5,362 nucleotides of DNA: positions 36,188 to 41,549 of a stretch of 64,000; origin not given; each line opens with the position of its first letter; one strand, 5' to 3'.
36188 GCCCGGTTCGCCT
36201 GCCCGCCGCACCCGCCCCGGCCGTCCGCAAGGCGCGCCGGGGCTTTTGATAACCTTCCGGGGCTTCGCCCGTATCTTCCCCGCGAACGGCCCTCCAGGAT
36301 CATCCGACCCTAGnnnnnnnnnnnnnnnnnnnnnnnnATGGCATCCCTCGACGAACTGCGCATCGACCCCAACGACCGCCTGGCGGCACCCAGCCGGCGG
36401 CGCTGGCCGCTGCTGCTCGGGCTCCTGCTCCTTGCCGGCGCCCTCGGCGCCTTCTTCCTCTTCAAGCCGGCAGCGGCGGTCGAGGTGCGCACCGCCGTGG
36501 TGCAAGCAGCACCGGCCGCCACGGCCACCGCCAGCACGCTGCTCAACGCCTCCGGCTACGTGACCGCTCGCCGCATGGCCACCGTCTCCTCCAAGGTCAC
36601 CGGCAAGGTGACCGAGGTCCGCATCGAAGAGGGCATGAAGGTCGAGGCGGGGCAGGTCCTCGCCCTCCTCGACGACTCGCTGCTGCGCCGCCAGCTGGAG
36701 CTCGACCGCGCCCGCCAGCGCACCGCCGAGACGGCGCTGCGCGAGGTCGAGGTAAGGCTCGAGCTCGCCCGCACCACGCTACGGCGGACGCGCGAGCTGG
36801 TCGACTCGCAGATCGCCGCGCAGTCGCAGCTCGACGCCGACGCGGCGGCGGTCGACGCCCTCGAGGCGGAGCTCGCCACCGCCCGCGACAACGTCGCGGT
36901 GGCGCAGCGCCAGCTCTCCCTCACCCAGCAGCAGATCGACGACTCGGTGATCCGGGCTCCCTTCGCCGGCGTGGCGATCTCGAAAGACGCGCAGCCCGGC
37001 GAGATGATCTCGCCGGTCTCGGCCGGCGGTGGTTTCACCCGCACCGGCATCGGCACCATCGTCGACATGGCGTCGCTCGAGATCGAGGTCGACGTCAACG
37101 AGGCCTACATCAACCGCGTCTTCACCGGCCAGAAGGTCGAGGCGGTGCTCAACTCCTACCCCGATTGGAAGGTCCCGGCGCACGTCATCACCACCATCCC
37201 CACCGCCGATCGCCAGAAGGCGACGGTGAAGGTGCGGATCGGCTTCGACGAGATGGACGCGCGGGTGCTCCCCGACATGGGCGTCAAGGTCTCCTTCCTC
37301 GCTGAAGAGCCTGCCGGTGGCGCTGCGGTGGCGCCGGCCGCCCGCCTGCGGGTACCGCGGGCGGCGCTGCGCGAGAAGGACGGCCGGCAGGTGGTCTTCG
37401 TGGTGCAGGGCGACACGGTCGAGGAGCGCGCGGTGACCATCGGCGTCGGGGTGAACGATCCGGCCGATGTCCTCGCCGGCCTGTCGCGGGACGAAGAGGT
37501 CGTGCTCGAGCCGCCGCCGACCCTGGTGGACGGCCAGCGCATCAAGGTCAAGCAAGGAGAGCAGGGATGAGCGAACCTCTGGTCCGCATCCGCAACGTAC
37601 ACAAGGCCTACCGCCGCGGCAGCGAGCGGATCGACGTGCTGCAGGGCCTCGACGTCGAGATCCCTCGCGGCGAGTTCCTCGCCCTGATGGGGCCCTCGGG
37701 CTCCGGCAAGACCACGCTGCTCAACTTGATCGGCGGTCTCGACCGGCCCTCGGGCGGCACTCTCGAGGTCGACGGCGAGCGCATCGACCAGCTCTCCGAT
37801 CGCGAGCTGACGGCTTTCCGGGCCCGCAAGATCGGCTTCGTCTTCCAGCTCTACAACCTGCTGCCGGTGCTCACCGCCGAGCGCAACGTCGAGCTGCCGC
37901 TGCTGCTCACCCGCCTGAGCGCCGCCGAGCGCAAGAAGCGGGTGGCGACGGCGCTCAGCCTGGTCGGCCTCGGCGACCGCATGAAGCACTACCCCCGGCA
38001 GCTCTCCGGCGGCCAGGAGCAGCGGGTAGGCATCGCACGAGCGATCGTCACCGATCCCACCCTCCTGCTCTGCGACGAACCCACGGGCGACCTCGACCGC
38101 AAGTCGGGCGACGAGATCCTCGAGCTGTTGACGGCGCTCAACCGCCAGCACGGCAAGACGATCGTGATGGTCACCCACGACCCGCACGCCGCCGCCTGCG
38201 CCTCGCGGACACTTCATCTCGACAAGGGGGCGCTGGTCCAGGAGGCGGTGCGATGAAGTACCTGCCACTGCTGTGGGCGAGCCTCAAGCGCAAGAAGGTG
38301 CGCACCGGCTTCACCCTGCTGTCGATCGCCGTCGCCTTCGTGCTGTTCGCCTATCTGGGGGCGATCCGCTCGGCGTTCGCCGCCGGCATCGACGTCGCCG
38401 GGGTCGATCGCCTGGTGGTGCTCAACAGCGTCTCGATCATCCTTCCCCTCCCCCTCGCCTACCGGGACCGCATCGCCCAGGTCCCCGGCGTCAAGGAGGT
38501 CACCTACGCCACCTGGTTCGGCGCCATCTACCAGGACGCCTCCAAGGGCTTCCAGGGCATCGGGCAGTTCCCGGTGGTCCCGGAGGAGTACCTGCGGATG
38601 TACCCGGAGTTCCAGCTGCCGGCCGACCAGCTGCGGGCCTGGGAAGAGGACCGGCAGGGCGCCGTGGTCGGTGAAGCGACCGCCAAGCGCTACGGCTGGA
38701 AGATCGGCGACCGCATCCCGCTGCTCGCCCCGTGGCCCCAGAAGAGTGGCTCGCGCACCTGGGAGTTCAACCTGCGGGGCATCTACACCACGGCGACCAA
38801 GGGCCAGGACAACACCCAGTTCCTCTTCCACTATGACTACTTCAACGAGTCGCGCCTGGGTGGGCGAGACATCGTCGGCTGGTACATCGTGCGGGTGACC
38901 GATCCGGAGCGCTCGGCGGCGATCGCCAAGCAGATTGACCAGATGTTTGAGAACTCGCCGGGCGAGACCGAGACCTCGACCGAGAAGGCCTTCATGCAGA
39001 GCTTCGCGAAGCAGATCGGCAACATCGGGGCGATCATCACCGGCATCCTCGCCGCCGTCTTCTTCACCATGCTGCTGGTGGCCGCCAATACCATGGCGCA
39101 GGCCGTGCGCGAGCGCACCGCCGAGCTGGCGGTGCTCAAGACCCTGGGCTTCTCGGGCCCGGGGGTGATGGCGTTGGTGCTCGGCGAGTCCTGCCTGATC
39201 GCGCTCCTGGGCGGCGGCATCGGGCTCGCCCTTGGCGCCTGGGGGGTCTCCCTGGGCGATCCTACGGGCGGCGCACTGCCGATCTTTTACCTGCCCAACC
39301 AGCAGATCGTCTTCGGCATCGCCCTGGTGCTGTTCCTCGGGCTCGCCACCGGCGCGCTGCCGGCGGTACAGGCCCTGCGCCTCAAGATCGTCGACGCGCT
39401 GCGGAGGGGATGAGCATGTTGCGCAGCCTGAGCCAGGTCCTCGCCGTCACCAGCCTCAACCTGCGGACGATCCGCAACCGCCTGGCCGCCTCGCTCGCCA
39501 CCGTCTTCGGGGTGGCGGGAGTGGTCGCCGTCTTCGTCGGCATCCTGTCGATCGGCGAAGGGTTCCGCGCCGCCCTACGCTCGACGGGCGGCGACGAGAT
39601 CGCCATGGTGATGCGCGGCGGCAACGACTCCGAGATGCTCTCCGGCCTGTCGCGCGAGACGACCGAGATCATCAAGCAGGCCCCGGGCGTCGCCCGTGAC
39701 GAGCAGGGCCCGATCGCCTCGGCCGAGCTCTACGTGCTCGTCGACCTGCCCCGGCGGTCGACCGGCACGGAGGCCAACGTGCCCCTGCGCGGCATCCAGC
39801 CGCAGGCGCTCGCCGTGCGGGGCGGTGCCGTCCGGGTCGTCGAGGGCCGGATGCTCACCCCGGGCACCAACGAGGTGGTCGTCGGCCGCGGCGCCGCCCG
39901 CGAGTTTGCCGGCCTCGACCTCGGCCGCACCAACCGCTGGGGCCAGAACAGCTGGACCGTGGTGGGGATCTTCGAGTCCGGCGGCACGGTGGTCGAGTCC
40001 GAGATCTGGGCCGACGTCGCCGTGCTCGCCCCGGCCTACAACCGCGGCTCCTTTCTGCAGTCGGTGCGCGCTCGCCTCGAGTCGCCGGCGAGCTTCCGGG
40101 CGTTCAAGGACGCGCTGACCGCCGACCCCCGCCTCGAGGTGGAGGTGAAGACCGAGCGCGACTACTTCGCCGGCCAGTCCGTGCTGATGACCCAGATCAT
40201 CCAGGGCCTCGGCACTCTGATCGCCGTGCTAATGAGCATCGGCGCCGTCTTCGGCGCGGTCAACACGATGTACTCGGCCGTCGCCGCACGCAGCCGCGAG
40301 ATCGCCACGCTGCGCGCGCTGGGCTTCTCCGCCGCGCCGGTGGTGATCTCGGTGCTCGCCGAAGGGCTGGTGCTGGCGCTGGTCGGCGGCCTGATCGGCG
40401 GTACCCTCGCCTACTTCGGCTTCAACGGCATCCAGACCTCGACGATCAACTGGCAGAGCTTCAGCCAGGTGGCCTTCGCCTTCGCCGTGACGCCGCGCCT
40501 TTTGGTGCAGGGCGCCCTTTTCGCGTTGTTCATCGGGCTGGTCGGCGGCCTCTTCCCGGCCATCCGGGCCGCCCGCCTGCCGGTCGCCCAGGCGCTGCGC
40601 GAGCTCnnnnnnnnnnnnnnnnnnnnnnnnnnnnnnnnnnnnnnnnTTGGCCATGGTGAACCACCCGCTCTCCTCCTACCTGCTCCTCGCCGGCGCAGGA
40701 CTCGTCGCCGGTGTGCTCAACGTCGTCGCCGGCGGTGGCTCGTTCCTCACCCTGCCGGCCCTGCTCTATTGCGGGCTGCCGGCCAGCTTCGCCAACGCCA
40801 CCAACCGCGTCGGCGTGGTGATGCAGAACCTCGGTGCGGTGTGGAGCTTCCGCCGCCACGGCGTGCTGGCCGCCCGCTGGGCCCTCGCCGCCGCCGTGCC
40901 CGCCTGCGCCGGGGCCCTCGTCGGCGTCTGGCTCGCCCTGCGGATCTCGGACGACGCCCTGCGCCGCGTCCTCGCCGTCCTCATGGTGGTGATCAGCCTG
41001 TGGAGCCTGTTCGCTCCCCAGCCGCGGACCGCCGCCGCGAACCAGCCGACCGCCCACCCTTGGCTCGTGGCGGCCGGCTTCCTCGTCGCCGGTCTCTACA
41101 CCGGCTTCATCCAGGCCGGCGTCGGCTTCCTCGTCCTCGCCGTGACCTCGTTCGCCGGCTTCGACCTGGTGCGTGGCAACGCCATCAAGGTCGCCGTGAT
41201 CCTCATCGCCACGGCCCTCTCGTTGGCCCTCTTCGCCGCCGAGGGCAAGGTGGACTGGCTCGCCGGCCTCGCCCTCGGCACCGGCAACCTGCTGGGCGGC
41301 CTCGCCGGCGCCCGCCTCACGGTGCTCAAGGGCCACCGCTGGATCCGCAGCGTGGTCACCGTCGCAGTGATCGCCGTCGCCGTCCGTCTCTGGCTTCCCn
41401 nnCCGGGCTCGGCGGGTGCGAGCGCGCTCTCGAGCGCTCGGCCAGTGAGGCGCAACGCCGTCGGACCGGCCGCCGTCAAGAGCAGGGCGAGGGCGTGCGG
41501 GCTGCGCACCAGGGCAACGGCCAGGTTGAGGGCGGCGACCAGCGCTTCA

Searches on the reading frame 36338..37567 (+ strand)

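Call 16: search_protein_families(library=pfam, proteins=[window:36338-37567:+], max_evalue=0.001)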
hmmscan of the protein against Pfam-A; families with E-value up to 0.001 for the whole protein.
window:36338-37567:+ (410 aa): 4 families
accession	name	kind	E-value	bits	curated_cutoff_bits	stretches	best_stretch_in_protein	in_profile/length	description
PF16576.10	HlyD_D23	-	1.4e-19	70.7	30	1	69-314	6-212/214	Barrel-sandwich domain of CusB or HlyD membrane-fusion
PF13437.12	HlyD_3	-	1.6e-13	51.8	22.2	1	204-306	1-96/106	HlyD family secretion protein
PF13533.13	Biotin_lipoyl_2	-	2.7e-08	33.9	29.8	1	82-112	2-32/32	Biotin-lipoyl like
PF00364.28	Biotin_lipoyl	-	3.9e-06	27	22.1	1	80-110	42-72/73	Biotin-requiring enzyme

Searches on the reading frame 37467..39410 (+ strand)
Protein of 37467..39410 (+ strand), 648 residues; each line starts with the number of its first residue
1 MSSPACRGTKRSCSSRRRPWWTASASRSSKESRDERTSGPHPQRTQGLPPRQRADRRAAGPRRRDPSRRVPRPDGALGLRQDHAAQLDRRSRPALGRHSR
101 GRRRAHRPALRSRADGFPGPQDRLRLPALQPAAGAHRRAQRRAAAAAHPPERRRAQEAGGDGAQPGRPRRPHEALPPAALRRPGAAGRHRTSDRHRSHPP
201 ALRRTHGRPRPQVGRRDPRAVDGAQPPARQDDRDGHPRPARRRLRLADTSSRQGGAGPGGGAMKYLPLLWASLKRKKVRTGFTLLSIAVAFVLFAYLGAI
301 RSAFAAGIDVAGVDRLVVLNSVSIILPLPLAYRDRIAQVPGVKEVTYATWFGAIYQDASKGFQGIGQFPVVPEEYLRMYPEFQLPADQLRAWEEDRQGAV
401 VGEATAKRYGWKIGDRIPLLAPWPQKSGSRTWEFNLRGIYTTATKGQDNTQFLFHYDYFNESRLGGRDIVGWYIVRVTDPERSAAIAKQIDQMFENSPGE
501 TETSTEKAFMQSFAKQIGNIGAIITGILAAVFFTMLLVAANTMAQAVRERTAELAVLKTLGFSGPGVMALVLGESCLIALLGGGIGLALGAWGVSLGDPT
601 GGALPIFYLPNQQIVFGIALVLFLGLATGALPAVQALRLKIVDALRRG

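Call 16: search_protein_families(library=pfam, proteins=[window:37467-39410:+], max_evalue=0.001)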
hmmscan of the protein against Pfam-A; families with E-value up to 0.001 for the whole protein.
window:37467-39410:+ (648 aa): 2 families
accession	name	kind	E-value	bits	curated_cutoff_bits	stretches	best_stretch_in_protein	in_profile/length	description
PF12704.14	MacB_PCD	-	2.7e-09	38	27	1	285-492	10-206/207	MacB-like periplasmic core domain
PF02687.27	FtsX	-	3.9e-08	33.8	25.5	1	527-640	3-119/120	FtsX-like permease C-terminal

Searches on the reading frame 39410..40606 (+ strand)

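Call 16: search_protein_families(library=pfam, proteins=[window:39410-40606:+], max_evalue=0.001)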
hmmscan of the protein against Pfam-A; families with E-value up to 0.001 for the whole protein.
window:39410-40606:+ (399 aa): 2 families
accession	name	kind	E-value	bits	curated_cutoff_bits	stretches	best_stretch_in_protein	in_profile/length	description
PF12704.14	MacB_PCD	-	6e-17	63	27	1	28-238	1-206/207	MacB-like periplasmic core domain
PF02687.27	FtsX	-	2.6e-14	53.7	25.5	1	270-391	2-119/120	FtsX-like permease C-terminal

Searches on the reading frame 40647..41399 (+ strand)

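Call 16: search_protein_families(library=pfam, proteins=[window:40647-41399:+], max_evalue=0.001)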
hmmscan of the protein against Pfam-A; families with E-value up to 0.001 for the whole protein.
window:40647-41399:+ (251 aa): 1 family
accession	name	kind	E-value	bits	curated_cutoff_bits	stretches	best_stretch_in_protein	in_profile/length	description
PF01925.25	TauE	-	1.1e-42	146.8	32.6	1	14-248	1-237/237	Sulfite exporter TauE/SafE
